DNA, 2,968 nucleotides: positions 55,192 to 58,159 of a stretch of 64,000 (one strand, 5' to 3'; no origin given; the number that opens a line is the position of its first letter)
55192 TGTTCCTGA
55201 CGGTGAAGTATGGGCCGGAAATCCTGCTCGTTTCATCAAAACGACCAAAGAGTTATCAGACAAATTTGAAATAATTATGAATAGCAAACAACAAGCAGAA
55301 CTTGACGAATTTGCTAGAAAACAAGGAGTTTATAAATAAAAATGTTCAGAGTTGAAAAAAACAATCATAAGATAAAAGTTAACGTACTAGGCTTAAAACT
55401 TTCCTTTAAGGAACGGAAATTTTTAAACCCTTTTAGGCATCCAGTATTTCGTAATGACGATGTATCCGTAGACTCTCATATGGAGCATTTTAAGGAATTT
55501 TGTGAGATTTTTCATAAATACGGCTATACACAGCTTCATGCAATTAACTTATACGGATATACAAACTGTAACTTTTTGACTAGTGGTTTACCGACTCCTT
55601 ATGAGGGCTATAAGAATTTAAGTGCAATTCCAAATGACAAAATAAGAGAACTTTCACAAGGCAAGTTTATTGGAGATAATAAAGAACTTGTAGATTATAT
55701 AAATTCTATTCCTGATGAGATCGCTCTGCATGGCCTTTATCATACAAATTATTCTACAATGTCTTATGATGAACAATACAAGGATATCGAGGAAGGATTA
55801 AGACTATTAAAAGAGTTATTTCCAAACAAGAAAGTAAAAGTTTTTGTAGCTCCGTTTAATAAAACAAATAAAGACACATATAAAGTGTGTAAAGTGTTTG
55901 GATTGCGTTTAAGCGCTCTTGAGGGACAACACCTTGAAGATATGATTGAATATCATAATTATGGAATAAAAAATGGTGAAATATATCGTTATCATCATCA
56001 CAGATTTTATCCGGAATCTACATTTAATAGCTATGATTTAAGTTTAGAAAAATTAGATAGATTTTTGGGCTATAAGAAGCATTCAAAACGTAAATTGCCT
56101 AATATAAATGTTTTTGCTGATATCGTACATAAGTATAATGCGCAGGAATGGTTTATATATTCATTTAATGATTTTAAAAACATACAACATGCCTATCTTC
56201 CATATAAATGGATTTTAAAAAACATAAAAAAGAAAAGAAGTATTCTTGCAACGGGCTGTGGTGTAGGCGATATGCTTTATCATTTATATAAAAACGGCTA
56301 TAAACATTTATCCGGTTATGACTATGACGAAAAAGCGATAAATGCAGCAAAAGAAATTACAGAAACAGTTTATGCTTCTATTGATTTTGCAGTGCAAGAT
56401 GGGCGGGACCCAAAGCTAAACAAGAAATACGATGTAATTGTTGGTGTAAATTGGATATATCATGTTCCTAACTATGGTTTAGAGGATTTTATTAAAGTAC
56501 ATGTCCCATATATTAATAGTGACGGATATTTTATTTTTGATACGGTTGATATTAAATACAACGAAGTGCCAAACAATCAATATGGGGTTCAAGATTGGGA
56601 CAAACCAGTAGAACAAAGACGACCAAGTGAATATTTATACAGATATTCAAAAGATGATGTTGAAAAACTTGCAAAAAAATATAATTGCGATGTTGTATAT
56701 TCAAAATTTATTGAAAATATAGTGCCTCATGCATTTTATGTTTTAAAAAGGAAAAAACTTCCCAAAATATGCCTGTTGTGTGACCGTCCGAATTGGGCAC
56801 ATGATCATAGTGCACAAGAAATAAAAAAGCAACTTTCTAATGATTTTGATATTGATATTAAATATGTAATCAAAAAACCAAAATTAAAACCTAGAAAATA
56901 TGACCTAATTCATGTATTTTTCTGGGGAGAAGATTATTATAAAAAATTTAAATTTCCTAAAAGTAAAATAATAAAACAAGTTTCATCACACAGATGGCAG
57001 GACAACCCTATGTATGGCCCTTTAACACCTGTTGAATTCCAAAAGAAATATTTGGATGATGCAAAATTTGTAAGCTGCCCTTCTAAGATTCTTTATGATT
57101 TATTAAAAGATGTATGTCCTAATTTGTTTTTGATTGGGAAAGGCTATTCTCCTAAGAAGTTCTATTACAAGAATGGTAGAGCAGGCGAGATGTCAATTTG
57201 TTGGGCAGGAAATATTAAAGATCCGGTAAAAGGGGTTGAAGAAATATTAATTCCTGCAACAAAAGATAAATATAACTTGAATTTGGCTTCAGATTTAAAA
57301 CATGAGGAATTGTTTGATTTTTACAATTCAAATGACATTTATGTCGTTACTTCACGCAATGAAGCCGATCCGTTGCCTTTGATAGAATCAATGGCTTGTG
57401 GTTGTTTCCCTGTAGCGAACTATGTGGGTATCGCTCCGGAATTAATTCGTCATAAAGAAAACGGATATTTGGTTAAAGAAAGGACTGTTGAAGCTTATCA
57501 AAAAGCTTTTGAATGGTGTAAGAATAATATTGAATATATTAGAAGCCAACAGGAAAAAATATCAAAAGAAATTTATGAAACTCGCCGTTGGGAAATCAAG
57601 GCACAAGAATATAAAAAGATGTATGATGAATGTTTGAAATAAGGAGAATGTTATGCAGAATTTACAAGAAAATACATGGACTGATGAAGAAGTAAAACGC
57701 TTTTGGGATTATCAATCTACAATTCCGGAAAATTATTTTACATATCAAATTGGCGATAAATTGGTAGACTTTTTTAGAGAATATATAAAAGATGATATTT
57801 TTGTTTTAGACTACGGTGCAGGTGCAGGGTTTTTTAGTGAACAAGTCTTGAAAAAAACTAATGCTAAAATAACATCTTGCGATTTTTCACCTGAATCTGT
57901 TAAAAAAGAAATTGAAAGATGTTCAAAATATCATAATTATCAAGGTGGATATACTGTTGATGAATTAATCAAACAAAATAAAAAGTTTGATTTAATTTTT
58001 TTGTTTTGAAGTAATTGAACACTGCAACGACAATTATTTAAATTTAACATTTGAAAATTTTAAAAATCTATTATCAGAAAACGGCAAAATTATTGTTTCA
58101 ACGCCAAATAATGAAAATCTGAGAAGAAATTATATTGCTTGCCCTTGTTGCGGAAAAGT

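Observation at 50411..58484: Recurrent basic 'LG-x-(K/Q)-x-x-(F/W)-K-(R/K)' terminal motif on five enzymes of the plus-strand operon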

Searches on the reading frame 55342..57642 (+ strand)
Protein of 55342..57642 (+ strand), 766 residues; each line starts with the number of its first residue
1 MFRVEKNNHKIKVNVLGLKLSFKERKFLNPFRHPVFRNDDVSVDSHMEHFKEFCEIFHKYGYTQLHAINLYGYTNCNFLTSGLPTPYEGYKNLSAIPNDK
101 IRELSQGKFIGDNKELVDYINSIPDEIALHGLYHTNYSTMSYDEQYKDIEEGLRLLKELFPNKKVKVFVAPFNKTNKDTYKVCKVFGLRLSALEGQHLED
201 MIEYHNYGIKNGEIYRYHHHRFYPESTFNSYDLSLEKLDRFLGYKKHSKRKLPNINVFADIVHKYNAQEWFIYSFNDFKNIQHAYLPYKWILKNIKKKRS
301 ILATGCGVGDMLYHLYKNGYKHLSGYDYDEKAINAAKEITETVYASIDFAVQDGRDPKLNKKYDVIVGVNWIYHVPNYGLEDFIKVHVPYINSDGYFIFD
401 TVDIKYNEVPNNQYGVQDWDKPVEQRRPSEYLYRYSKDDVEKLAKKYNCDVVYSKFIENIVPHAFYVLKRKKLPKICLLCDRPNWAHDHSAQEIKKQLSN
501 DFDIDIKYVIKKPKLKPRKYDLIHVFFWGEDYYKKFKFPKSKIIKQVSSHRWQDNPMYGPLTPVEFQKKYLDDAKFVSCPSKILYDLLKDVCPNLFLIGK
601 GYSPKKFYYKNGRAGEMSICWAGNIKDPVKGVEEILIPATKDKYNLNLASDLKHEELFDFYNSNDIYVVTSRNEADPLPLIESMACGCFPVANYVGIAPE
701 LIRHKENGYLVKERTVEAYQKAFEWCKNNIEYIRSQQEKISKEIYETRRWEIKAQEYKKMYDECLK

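Call 6: search_protein_families(library=pfam, proteins=[window:55342-57642:+], max_evalue=0.01)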
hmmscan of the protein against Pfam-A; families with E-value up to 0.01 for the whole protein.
window:55342-57642:+ (766 aa): 14 families
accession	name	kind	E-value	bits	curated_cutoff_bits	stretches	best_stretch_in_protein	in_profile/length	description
PF00534.26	Glycos_transf_1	-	1.2e-15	57.9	26.4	1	648-730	77-159/172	Glycosyl transferases group 1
PF13489.12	Methyltransf_23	-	1.6e-12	47.9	27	1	292-452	17-162/164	Methyltransferase domain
PF13692.12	Glyco_trans_1_4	-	4.9e-12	46.8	27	1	655-725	68-138/142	Glycosyl transferases group 1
PF13649.12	Methyltransf_25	-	6e-09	36.9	27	1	301-385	1-87/97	Methyltransferase domain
PF10096.14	DUF2334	-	1.4e-08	35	26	1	107-317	46-190/203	Uncharacterized protein conserved in bacteria (DUF2334)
PF01522.26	Polysacc_deac_1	-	1.5e-08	35.1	23.1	1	107-189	41-122/124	Polysaccharide deacetylase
PF13847.12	Methyltransf_31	-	3.3e-07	30.5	27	1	296-403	2-113/145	Methyltransferase domain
PF08242.18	Methyltransf_12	-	3.5e-06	28.1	30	1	303-377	2-80/98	Methyltransferase domain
PF08241.18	Methyltransf_11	-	1.8e-05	25.7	21.2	1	303-377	2-75/95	Methyltransferase domain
PF05175.20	MTS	-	0.00028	21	23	1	292-367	24-103/170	Methyltransferase small domain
PF06325.19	PrmA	-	0.00062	19.8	22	1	289-368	153-232/296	Ribosomal protein L11 methyltransferase (PrmA)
PF03848.20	TehB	-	0.0016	18.4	20.4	1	298-396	31-129/193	Tellurite resistance protein TehB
PF02353.26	CMAS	-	0.0035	17.1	27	0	294-409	59-174/273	Mycolic acid cyclopropane synthetase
PF05401.17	NodS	-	0.006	16.9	24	0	298-400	44-145/201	Nodulation protein S (NodS)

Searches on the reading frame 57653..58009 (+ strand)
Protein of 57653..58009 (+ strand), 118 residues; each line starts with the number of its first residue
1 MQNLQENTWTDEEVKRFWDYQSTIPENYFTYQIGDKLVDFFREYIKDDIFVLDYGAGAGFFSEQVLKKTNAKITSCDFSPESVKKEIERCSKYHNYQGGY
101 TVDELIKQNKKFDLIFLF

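Call 6: search_protein_families(library=pfam, proteins=[window:57653-58009:+], max_evalue=0.01)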
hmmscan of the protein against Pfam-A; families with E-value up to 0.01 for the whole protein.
window:57653-58009:+ (118 aa): 8 families
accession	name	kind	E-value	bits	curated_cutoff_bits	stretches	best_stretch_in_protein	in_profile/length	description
PF13847.12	Methyltransf_31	-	4.1e-07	30.2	27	1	46-116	2-79/145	Methyltransferase domain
PF08242.18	Methyltransf_12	-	1.9e-06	28.9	30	1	52-117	1-71/98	Methyltransferase domain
PF13649.12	Methyltransf_25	-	2.7e-06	28.4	27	1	51-117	1-70/97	Methyltransferase domain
PF13489.12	Methyltransf_23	-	8.5e-06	26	27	1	36-118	11-88/164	Methyltransferase domain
PF08241.18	Methyltransf_11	-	0.0011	20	21.2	1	52-117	1-66/95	Methyltransferase domain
PF05175.20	MTS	-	0.0011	19.1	23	1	35-115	17-102/170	Methyltransferase small domain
PF01728.25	FtsJ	-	0.0018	18.7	24.1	1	36-93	8-70/181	FtsJ-like methyltransferase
PF24731.1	DUF7683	-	0.009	16.7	27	0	10-50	24-63/73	Domain of unknown function (DUF7683)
